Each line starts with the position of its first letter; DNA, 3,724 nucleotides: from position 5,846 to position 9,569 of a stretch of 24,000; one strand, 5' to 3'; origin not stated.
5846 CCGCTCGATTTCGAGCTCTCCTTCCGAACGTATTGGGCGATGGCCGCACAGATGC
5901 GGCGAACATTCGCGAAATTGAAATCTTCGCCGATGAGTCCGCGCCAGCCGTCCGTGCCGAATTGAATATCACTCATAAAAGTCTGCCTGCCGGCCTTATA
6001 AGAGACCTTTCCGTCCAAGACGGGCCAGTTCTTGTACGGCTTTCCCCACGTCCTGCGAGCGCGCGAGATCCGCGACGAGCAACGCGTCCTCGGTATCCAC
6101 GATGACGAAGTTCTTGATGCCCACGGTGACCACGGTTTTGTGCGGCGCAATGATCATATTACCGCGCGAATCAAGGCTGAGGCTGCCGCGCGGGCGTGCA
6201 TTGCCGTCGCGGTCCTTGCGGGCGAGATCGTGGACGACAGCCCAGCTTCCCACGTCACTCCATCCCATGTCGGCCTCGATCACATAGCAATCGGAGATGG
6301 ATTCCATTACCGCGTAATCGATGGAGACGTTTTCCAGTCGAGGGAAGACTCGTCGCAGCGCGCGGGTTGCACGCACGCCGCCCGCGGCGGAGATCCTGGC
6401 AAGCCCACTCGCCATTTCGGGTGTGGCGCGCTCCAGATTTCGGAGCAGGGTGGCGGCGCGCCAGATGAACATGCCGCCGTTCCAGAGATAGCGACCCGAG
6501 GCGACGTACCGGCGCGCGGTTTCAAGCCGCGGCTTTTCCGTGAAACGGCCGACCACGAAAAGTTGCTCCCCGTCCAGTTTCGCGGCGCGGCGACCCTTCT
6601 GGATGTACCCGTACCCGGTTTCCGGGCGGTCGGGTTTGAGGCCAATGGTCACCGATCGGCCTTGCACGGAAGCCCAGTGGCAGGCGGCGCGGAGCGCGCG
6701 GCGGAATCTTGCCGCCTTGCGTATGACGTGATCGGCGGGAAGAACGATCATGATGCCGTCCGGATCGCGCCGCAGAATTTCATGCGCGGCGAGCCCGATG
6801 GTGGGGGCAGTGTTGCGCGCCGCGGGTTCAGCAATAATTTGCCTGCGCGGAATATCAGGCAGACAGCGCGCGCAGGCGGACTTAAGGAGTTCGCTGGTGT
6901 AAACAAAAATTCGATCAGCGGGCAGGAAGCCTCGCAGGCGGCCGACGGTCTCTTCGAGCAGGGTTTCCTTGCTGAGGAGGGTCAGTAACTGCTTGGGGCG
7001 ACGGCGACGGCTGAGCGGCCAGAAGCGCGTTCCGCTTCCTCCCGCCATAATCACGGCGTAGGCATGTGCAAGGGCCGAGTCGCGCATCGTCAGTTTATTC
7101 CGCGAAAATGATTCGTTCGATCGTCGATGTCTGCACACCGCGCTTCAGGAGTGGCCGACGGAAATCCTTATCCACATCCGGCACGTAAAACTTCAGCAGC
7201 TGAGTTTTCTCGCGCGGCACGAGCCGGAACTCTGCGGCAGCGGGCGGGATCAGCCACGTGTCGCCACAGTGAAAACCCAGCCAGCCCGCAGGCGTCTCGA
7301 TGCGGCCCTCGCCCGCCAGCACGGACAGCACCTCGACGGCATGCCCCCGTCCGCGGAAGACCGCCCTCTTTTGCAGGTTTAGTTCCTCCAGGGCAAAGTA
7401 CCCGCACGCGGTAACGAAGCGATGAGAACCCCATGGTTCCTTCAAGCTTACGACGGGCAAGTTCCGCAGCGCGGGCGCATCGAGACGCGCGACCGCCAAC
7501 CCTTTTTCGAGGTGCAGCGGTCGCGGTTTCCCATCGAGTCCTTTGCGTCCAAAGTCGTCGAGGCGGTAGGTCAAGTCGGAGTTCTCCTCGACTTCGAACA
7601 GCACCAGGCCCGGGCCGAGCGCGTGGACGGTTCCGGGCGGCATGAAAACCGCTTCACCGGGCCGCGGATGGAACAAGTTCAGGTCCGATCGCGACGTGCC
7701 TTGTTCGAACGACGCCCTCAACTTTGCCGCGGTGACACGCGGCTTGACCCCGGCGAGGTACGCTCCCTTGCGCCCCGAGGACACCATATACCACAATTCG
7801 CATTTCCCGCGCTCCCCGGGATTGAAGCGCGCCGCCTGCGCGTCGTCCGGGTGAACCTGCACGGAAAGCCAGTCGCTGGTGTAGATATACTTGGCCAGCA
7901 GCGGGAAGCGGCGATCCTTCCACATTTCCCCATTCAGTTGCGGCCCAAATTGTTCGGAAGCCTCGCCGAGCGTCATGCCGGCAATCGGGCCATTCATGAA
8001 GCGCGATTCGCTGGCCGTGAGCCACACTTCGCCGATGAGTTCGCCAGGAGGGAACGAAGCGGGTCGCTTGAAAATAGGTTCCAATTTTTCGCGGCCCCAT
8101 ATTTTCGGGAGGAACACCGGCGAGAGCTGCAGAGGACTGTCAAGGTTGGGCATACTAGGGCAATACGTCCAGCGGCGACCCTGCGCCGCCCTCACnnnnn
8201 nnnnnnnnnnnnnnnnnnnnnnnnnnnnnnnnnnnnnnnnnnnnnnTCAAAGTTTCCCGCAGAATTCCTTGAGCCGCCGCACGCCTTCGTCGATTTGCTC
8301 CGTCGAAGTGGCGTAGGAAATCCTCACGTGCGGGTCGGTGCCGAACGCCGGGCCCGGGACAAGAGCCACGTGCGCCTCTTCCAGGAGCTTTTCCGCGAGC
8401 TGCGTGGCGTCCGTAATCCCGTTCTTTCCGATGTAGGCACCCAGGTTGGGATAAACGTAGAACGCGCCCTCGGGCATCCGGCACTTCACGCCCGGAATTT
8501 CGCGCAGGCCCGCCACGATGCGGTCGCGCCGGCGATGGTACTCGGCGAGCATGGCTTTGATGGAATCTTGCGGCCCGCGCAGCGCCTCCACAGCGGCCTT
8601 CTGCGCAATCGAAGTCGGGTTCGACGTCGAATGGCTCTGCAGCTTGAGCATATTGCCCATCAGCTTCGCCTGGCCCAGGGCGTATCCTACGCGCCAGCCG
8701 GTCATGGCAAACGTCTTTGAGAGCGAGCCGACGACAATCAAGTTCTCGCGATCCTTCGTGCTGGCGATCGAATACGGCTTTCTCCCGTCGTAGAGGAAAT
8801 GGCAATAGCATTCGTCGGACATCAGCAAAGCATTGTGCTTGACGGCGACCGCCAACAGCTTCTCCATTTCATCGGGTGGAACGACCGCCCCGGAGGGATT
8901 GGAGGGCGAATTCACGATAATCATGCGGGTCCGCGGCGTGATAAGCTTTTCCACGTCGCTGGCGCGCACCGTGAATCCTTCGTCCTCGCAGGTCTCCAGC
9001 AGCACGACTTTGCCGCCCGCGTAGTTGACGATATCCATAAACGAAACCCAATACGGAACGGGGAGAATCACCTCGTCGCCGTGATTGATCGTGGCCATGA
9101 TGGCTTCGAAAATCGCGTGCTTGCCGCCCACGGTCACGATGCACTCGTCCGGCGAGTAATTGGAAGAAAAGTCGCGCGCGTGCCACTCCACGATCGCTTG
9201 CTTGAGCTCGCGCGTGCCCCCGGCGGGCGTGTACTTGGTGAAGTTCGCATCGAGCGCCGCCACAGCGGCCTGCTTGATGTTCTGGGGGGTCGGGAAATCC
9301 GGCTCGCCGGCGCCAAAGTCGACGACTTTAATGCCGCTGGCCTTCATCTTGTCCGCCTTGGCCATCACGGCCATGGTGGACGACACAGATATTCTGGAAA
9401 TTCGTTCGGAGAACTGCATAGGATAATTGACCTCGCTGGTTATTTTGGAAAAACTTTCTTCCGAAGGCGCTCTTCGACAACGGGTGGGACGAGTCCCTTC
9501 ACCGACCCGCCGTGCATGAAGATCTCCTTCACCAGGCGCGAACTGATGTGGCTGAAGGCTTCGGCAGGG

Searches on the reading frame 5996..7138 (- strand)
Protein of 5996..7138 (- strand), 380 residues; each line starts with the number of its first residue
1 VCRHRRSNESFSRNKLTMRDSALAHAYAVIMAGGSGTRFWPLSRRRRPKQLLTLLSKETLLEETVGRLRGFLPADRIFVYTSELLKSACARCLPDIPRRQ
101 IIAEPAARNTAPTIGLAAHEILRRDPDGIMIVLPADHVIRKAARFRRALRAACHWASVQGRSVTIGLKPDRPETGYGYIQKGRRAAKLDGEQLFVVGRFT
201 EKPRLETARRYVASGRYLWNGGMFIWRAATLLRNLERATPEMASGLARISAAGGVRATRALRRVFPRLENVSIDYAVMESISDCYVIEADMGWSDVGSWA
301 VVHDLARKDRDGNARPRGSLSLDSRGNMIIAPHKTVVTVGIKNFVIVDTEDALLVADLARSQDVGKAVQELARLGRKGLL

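Call 6: search_protein_families(library=pfam, proteins=[window:5996-7138:-], max_evalue=0.001)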
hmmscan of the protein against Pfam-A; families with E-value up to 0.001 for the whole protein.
window:5996-7138:- (380 aa): 3 families
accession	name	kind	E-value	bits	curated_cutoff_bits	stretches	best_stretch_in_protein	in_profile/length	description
PF00483.29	NTP_transferase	-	6.8e-42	144.2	21.2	1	28-310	2-243/245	Nucleotidyl transferase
PF22640.1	ManC_GMP_beta-helix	-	2.1e-10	40.8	27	1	321-371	5-55/55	MannoseP isomerase/GMP-like beta-helix domain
PF12804.13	NTP_transf_3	-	2.7e-07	31.4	27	1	28-152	1-111/160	MobA-like NTP transferase domain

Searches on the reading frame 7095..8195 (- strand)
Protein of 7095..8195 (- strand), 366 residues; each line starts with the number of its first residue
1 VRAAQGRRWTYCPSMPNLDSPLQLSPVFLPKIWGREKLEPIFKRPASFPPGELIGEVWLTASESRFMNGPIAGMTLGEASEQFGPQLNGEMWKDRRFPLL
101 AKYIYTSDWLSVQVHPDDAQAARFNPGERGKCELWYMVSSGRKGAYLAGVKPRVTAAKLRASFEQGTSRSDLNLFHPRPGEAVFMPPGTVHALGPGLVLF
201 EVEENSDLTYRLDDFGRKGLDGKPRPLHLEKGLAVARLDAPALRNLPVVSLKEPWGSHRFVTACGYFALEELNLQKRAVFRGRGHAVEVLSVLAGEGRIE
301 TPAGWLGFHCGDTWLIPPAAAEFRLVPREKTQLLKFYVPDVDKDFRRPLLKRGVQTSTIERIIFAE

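Call 6: search_protein_families(library=pfam, proteins=[window:7095-8195:-], max_evalue=0.001)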
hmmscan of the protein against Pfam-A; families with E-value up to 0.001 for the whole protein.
window:7095-8195:- (366 aa): 2 families
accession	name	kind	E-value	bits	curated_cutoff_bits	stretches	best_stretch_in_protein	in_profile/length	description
PF20511.4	PMI_typeI_cat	-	3.7e-07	30.8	22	1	24-122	4-108/143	Phosphomannose isomerase type I, catalytic domain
PF21621.3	MPI_cupin_dom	-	0.0001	22.6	27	1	259-325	4-68/79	Mannose-6-phosphate isomerase, cupin domain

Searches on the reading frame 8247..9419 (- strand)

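Call 6: search_protein_families(library=pfam, proteins=[window:8247-9419:-], max_evalue=0.001)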
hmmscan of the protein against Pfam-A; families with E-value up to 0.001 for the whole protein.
window:8247-9419:- (390 aa): 4 families
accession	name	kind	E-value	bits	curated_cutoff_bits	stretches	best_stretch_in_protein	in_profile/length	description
PF00155.27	Aminotran_1_2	-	1.4e-81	274.9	19.7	1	31-383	2-361/361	Aminotransferase class I and II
PF01041.23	DegT_DnrJ_EryC1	-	1.2e-09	38.3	19.8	1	84-207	33-150/360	DegT/DnrJ/EryC1/StrS aminotransferase family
PF01053.26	Cys_Met_Meta_PP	-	3.7e-08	32.8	27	1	91-206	68-177/381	Cys/Met metabolism PLP-dependent enzyme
PF00266.25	Aminotran_5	-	0.00014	21.4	21.5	1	86-202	57-175/371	Aminotransferase class-V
